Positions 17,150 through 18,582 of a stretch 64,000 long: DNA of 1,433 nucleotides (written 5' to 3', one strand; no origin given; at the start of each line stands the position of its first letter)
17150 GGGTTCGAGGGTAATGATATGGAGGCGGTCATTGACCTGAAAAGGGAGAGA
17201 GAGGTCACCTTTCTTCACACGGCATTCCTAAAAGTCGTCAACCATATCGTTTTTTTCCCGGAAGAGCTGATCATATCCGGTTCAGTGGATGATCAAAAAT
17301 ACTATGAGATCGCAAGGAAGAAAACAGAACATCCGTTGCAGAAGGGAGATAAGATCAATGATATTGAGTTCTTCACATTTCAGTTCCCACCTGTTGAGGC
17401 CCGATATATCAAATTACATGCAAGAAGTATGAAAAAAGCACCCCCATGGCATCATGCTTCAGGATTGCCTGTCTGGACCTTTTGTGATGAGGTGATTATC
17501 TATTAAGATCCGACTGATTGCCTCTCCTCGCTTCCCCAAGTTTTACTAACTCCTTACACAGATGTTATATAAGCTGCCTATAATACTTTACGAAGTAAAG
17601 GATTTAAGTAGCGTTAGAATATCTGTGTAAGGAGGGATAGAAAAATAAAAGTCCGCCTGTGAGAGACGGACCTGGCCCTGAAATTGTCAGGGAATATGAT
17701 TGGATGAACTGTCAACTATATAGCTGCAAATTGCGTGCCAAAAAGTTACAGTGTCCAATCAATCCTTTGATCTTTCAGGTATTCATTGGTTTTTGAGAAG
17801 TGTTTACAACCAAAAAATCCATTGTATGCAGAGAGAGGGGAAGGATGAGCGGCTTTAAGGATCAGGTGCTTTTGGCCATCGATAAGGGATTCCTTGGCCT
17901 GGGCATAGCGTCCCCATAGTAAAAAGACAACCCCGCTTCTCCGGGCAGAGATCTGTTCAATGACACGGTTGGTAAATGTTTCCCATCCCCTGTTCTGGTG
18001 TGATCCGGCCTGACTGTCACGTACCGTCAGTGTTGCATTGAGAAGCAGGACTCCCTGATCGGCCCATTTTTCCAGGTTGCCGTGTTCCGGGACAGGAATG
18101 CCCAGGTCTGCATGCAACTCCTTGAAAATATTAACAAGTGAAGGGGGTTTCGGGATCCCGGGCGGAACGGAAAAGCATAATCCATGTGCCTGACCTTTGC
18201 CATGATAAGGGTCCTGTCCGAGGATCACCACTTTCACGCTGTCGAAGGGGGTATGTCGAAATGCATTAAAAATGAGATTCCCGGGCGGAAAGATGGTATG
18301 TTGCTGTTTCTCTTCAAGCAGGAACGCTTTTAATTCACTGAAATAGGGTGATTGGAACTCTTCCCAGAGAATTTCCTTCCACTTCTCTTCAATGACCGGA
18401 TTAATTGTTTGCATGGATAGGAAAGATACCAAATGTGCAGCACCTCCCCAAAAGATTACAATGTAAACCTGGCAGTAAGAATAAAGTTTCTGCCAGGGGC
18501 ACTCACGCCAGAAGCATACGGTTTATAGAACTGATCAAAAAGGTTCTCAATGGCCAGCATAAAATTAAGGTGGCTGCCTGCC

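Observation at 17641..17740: Exact sigma-54 promoter followed by a hairpin and a strand-specific terminator: candidate ~70-nt sigma-54-dependent sRNA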

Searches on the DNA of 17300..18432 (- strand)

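Call 5: search_rna_families(source=window, start=17300, end=18000, threshold=evalue, max_evalue=10)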
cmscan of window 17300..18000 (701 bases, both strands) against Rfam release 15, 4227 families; matches with E-value up to 10: 5.
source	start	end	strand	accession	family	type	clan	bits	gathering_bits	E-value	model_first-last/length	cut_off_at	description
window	17492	17682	-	RF04318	idnO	Cis-reg;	-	19.6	100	1.8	1-206/206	no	idnO ncRNA motif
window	17541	17645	+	RF00885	MIR821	Gene; miRNA;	-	15.9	249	1.9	64-212/275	no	MIR821 microRNA precursor family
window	17370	17440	-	RF02888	BtsR1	Gene; sRNA;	-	14.7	66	4.7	1-51/51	no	Bacillus sRNA 1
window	17549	17635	+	RF04207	MIR5048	Gene; miRNA;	-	13.7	160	0.89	1-356/356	no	MIR5048 microRNA precursor family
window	17731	17800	+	RF02147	MEG8_3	Gene; lncRNA;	-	11.4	40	3.7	1-66/66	no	Maternally expressed 8 exon 3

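Call 37: build_rna_model(alignment_id=A2, structure=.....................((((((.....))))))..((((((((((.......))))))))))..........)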
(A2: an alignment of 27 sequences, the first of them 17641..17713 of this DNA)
Model R1 built from alignment A2 (27 sequences, 77 columns); structure: as given.
model positions 73; base pairs 16; branch points 1; effective number of sequences 3.18; information 0.773 bits per position. Calibrated on 0.2 Mb of random sequence (short: E-values are rough).
structure used (alignment columns):
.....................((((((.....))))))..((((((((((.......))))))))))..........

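Call 39: search_with_rna_model(model_id=R1, sources=[window, L001, L002, L003, L004, L005, L006, L007, L008, L009, L010, L011, L012, L013, L014, L015, L016, L017, L018, L019, L020, L021, L022, L023, L024, L025, L026, L027, L028, L029, L030, L031, L032, L033, L034, L035, L036, L037, L038, L039, L040, L041, L042, L043, L044, L045, L046, L047, L048, L049, L050, L051, L052, L053, L054, L055, L056, L057, L058, L059, L060, L061, L062, L063, L064, L065, L066, L067, L068, L069, L070, L071, L072, L073, L074, L075, L076, L077, L078, L079, L080], max_evalue=1)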
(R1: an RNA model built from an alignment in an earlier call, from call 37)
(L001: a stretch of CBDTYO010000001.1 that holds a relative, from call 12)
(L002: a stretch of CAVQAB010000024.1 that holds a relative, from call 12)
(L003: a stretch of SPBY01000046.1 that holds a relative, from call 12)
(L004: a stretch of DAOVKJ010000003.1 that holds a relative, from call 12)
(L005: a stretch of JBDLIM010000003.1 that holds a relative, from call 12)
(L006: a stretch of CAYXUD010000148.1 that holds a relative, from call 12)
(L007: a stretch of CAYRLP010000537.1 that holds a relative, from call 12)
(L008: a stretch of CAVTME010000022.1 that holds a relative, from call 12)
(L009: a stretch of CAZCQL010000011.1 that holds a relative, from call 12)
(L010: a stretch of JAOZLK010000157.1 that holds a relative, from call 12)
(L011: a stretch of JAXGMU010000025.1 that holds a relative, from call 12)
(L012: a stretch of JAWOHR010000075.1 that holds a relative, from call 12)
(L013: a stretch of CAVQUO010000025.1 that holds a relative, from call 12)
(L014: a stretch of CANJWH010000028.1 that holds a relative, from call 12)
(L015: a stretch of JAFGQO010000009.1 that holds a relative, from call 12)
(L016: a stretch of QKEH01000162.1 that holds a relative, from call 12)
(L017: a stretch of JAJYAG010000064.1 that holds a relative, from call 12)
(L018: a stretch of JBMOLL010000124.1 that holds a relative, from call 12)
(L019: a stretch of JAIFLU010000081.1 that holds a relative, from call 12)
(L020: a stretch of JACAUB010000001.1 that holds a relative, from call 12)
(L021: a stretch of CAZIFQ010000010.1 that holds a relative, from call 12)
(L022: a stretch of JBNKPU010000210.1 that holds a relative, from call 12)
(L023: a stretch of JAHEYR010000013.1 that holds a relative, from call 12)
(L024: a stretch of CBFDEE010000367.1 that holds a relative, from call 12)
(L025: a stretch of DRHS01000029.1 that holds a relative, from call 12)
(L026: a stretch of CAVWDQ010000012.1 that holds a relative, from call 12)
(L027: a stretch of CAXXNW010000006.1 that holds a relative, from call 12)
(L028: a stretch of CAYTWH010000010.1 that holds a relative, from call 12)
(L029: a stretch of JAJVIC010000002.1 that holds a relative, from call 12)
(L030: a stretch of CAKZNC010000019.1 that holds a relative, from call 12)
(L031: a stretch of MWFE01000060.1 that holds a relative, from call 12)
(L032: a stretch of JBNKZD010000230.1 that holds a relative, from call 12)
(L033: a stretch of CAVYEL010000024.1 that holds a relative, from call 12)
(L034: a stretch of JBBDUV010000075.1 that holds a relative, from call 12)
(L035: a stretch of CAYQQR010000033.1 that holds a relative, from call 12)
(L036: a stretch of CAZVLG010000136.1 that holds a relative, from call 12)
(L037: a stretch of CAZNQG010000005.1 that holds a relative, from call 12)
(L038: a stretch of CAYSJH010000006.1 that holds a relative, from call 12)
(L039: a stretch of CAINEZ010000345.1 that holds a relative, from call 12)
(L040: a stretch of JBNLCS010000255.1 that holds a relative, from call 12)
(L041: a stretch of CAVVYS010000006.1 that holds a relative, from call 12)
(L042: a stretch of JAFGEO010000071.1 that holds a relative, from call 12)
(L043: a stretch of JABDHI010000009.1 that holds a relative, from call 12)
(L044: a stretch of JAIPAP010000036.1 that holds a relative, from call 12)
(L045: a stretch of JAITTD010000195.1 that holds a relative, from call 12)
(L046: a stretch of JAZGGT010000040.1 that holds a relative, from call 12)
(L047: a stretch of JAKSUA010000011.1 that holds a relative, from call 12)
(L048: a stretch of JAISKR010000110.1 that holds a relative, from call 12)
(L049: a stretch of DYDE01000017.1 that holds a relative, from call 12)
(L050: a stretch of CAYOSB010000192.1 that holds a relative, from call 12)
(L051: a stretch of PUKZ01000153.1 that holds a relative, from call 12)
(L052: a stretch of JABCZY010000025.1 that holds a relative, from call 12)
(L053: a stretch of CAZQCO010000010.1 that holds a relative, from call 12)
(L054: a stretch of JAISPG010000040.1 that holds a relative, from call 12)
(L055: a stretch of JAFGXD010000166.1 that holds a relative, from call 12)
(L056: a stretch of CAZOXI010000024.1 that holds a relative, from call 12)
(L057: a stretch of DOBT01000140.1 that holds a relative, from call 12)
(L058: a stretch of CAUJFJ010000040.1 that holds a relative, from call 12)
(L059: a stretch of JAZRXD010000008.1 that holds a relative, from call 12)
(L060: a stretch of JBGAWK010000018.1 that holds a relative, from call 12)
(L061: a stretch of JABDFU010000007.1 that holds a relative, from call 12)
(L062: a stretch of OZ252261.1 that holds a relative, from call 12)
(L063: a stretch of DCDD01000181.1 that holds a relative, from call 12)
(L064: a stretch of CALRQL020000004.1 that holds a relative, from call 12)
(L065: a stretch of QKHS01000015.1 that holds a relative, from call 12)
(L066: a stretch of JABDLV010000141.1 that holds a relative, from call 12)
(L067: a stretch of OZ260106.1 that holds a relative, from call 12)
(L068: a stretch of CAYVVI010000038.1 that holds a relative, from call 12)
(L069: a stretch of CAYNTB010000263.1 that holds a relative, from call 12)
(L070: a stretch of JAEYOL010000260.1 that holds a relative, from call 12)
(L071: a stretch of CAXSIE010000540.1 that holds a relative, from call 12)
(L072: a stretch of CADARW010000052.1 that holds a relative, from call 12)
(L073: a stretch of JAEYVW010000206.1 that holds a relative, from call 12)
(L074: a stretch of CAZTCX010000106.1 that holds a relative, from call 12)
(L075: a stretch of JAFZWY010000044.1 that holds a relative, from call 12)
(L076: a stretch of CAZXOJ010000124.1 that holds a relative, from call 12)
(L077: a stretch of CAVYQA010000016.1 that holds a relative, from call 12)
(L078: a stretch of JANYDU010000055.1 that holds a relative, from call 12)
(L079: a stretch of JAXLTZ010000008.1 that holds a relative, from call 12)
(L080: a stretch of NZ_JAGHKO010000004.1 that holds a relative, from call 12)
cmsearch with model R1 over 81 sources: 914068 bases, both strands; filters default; matches with E-value up to 1: 27.
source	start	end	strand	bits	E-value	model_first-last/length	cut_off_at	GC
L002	6729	6801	+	92.5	3.7e-16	1-73/73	no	0.44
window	17641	17713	-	92.1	4.6e-16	1-73/73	no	0.45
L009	6720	6792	+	90.2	1.1e-15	1-73/73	no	0.48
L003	6730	6801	+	88.2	2.9e-15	1-73/73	no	0.47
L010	1474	1545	+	86.2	7.2e-15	1-73/73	no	0.47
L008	6775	6846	+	84.4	1.7e-14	1-73/73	no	0.44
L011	6727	6797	+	82.8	3.6e-14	1-73/73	no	0.52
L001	6730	6801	+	82.5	4.3e-14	1-73/73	no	0.51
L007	1566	1637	+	80.3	1.2e-13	1-73/73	no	0.53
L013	6734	6806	+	78.7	2.5e-13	1-73/73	no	0.47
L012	6732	6802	+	77.9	3.8e-13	1-73/73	no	0.46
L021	6801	6873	+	77.2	5.1e-13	1-73/73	no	0.48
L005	6730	6799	+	76.9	6e-13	1-73/73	no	0.49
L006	6751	6816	+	73.7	2.7e-12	1-73/73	no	0.48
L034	6771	6845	+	72.6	4.6e-12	1-73/73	no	0.47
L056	6802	6876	+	71.9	6.4e-12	1-73/73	no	0.49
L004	6730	6798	+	71.7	7.2e-12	1-73/73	no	0.48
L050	4861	4935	+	70.7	1.1e-11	1-73/73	no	0.48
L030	6781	6855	+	70.7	1.2e-11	1-73/73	no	0.47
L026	6721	6789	+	70.3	1.4e-11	1-73/73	no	0.48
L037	9736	9803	+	61.1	1.1e-09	1-73/73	no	0.47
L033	11301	11371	+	59.6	2.2e-09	1-73/73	no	0.46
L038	9720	9791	+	58.4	3.8e-09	1-73/73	no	0.47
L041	11270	11337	+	57.4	6e-09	1-73/73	no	0.47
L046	11306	11373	+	56.3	1e-08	1-73/73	no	0.44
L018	6775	6839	+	52.8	5.2e-08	1-73/73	no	0.43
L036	5945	6014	+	52.1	7.5e-08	1-73/73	no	0.43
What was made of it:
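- Tried and rejected: The model finds a single copy per locus and none elsewhere in the window (call 39).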

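Call 40: search_with_rna_model(model_id=R1, sources=[window, L001, L002, L003, L004, L005, L006, L007, L008, L009, L010, L011, L012, L013, L018, L021, L026, L030, L033, L034, L036, L037, L038, L041, L046, L050, L056, L086, L089, L091, L103, L106, L117, L121, L124, L125, L130, L131, L133, L144, L146, L153, L159, L160, L165, L169, L185, L186, L191, L200], max_evalue=0.01, make_alignment=true)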
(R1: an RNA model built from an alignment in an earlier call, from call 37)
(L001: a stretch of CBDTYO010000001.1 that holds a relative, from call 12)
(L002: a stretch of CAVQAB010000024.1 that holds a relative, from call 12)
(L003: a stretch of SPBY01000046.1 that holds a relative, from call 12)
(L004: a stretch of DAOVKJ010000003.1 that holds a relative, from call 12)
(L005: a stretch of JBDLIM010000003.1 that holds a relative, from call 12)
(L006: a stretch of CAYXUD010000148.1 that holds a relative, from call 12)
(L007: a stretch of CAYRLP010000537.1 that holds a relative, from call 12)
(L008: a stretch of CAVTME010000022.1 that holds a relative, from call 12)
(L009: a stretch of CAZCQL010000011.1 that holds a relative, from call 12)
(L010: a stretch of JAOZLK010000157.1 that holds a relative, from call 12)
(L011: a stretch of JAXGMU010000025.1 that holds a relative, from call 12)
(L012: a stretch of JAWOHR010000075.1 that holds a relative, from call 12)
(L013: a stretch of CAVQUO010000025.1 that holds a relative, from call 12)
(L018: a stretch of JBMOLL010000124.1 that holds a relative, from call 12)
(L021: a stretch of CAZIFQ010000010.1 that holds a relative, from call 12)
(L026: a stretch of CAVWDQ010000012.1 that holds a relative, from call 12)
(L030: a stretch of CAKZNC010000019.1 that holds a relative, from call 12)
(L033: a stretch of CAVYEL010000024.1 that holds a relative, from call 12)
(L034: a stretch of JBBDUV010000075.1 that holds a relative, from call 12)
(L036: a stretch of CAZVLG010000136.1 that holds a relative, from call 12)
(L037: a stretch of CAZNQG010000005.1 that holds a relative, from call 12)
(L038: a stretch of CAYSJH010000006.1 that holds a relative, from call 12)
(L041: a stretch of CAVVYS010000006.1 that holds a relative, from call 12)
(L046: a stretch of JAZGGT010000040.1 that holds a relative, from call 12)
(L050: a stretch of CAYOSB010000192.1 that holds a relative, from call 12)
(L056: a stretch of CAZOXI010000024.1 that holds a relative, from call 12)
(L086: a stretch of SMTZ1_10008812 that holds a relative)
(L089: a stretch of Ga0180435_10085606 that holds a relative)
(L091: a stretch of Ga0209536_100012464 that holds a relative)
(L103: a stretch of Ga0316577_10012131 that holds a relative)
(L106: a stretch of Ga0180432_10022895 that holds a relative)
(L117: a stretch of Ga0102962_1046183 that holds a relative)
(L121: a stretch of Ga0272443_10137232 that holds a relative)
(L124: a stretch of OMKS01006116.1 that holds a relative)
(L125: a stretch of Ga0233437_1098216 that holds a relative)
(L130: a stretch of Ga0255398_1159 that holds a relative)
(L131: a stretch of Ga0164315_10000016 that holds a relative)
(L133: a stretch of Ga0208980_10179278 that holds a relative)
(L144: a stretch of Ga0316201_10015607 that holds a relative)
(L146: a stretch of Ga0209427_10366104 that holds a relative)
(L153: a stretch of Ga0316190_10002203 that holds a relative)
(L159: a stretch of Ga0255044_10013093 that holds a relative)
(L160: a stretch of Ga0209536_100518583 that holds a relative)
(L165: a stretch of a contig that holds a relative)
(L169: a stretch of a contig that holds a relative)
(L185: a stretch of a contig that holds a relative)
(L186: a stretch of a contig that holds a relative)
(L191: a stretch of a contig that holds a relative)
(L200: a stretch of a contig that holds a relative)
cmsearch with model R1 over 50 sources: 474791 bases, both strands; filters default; matches with E-value up to 0.01: 50.
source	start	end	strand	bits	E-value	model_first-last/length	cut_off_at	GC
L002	6729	6801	+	92.5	1.9e-16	1-73/73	no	0.44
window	17641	17713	-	92.1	2.4e-16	1-73/73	no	0.45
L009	6720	6792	+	90.2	5.8e-16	1-73/73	no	0.48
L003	6730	6801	+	88.2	1.5e-15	1-73/73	no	0.47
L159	403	474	+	87.3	2.2e-15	1-73/73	no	0.47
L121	330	403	-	86.9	2.8e-15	1-73/73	no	0.46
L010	1474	1545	+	86.2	3.8e-15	1-73/73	no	0.47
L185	1172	1244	-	85.9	4.4e-15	1-73/73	no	0.49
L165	948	1019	+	85.6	5.2e-15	1-73/73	no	0.49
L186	2171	2244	-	85.6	5.2e-15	1-73/73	no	0.47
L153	3815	3886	+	85.3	6e-15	1-73/73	no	0.49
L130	7603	7676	-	84.6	8.3e-15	1-73/73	no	0.46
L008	6775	6846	+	84.4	9.1e-15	1-73/73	no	0.44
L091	8286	8359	+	84.2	1e-14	1-73/73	no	0.47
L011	6727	6797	+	82.8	1.9e-14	1-73/73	no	0.52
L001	6730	6801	+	82.5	2.2e-14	1-73/73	no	0.51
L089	1802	1873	-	82.3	2.4e-14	1-73/73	no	0.51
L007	1566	1637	+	80.3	6.2e-14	1-73/73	no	0.53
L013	6734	6806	+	78.7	1.3e-13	1-73/73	no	0.47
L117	1038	1108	+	78.3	1.6e-13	1-73/73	no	0.46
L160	99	169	-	78.2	1.7e-13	1-73/73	no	0.42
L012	6732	6802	+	77.9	2e-13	1-73/73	no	0.46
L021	6801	6873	+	77.2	2.7e-13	1-73/73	no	0.48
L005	6730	6799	+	76.9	3.1e-13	1-73/73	no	0.49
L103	3257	3329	+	75.1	7.4e-13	1-73/73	no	0.52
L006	6751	6816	+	73.7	1.4e-12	1-73/73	no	0.48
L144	1229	1301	+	73.4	1.7e-12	1-73/73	no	0.49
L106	550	615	+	72.8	2.1e-12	1-73/73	no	0.47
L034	6771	6845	+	72.6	2.4e-12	1-73/73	no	0.47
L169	999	1069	+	72.6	2.4e-12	1-73/73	no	0.49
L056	6802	6876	+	71.9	3.3e-12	1-73/73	no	0.49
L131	2085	2153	-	71.9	3.3e-12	1-73/73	no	0.46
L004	6730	6798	+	71.7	3.7e-12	1-73/73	no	0.48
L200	7480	7548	-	71.5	4.1e-12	1-73/73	no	0.48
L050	4861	4935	+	70.7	5.7e-12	1-73/73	no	0.48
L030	6781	6855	+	70.7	6e-12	1-73/73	no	0.47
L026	6721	6789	+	70.3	7.2e-12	1-73/73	no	0.48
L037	9736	9803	+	61.1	5.6e-10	1-73/73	no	0.47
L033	11301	11371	+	59.6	1.1e-09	1-73/73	no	0.46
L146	433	504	-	58.5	1.8e-09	1-73/73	no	0.49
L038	9720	9791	+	58.4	2e-09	1-73/73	no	0.47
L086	9583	9650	+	57.9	2.4e-09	1-73/73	no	0.46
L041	11270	11337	+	57.4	3.1e-09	1-73/73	no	0.47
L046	11306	11373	+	56.3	5.4e-09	1-73/73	no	0.44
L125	1005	1073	-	54.2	1.4e-08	1-73/73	no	0.42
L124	568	644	+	53.1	2.4e-08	1-73/73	no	0.47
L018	6775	6839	+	52.8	2.7e-08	1-73/73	no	0.43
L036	5945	6014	+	52.1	3.9e-08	1-73/73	no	0.43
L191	45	115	+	45.6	8.3e-07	1-73/73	no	0.46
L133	684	754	+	45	1.1e-06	1-73/73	no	0.48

Alignment A3: 50 matches aligned to the model, 97 columns, each read 5' to 3' on its own strand. Consensus structure (alignment columns), stored with it:
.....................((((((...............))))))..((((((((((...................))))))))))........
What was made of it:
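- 17641..17713 (-): Predicted primary transcript of about 73 nt, a non-coding small RNA. The covariance model R1 finds exactly one copy in the window (92 bits) and one in each of 49 other loci at 45-92 bits (calls 39, 40).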

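Call 63: search_rna_families(source=L041, start=11200, end=11400, threshold=evalue, max_evalue=10)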
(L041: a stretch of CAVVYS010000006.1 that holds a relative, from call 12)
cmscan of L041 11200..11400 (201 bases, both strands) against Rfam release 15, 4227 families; matches with E-value up to 10: 3.
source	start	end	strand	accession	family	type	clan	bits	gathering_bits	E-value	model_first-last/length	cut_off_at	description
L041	11200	11240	+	RF00270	SNORD61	Gene; snRNA; snoRNA; CD-box;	CL00067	15.2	43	9.2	1-72/72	no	Small nucleolar RNA SNORD61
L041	11264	11350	+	RF00233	Tymo_tRNA-like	Cis-reg;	-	12.8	40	1.7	1-84/84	no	Tymovirus/Pomovirus/Furovirus tRNA-like 3' UTR element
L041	11278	11336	+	RF02784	SorX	Gene; sRNA;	-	10.4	46.6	6.7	1-73/73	no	Singlet oxygen resistance RNA X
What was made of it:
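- On Qrr (RF00378), GlmY/GlmZ and all other Rfam 15 families: Only noise at E up to 10 around the RNA in the window and in L041 (calls 5, 63).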

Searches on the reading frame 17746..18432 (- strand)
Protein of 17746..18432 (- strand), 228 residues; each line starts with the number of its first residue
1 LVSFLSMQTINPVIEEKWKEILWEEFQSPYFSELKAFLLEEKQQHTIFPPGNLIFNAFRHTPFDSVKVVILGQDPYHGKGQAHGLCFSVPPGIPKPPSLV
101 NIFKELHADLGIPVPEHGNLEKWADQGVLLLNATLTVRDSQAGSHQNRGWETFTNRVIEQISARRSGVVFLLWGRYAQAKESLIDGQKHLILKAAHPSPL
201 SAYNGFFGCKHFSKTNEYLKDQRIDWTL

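Call 9: search_protein_families(library=pfam, proteins=[window:17746-18432:-])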
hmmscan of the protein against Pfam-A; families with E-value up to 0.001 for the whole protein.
window:17746-18432:- (228 aa): 1 family
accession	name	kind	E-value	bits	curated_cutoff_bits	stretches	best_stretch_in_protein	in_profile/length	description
PF03167.25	UDG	-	2.9e-19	70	24.3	1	63-220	6-141/141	Uracil DNA glycosylase superfamily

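Call 12: find_related_loci(query=window:17749-18432:-, collection=genome_contigs, flank=6000)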
Query window:17749-18432:- (228 aa) in genome_contigs; peptide patterns used: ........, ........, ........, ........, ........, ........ (x = any residue, [..] = any of these).
599 stretches matched a pattern (row limit reached: there are more); 566 encode a relative of the query (tblastn E <= 1e-3); the best 80 are kept; 80 distinct loci.
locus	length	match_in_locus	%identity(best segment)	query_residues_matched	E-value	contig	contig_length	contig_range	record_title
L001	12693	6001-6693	81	1-228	5e-130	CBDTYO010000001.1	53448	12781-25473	MAG TPA_asm: uncultured Bacteroidia bacterium isolate ERR2431960_concoct_72 genome assembly, contig: ERZ23880139.94, who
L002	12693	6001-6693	81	1-228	4e-129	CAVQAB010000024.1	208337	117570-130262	MAG: uncultured Bacteroidales bacterium isolate MFD03551.bin.2.26 genome assembly, contig: contig_74939, whole genome sh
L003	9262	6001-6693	80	1-228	7e-127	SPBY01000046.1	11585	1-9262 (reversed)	MAG: Bacteroidia bacterium isolate das_tool.concoct.150 k141_795584, whole genome shotgun sequence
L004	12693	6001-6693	78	1-228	2e-126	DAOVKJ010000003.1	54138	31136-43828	MAG TPA_asm: Bacteroidota bacterium isolate CSMAG_1416 CSMAG_1416_k141_1779657_length_54138_cov_16.0000, whole genome sh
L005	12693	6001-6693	79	1-228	2e-125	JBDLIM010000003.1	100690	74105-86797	MAG: Bacteroidota bacterium isolate MAG031 MAG031_3, whole genome shotgun sequence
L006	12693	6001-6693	80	1-228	4e-124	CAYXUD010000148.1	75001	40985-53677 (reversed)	MAG TPA_asm: uncultured Bacteroides sp. isolate SRP185410_co1_383 genome assembly, contig: k141_621639, whole genome sho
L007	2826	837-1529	75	1-228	5e-127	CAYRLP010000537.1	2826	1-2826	MAG TPA_asm: uncultured Bacteroides sp. isolate binchicken_co294_125 genome assembly, contig: NODE_28553_length_2826_cov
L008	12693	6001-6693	77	1-228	7e-122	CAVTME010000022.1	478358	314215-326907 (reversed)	MAG: uncultured Bacteroidetes bacterium isolate MFD03804.bin.2.22 genome assembly, contig: contig_9330, whole genome sho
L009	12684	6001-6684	78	4-228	4e-119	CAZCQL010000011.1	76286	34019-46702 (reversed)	MAG TPA_asm: uncultured Bacteroides sp. isolate binchicken_co275_179 genome assembly, contig: NODE_237_length_76286_cov_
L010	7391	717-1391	77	7-228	5e-118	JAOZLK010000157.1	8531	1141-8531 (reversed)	MAG: Bacteroidales bacterium isolate GMC10.metabat2.103 NODE_8649_length_8531_cov_8.246697, whole genome shotgun sequenc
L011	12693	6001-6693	74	1-228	2e-117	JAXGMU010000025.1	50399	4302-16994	MAG: Bacteroidales bacterium isolate AnMBR.bin24 bin24_25, whole genome shotgun sequence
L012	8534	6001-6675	76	7-228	1e-113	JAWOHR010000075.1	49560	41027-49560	MAG: Bacteroidales bacterium isolate CWP4-3.bin.80 k191_140476, whole genome shotgun sequence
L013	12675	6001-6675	73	7-228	2e-112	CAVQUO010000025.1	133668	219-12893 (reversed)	MAG: uncultured Bacteroidetes bacterium isolate MFD09964.bin.2.95 genome assembly, contig: contig_64841, whole genome sh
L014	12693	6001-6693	70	1-228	5e-111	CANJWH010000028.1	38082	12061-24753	MAG: Bacteroidetes bacterium isolate RH-23may17-764 genome assembly, contig: RH-23may17-C7546, whole genome shotgun sequ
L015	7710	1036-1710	72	7-228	6e-111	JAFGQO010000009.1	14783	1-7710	MAG: Bacteroidales bacterium isolate Zod_Metabat.768 k87_389628, whole genome shotgun sequence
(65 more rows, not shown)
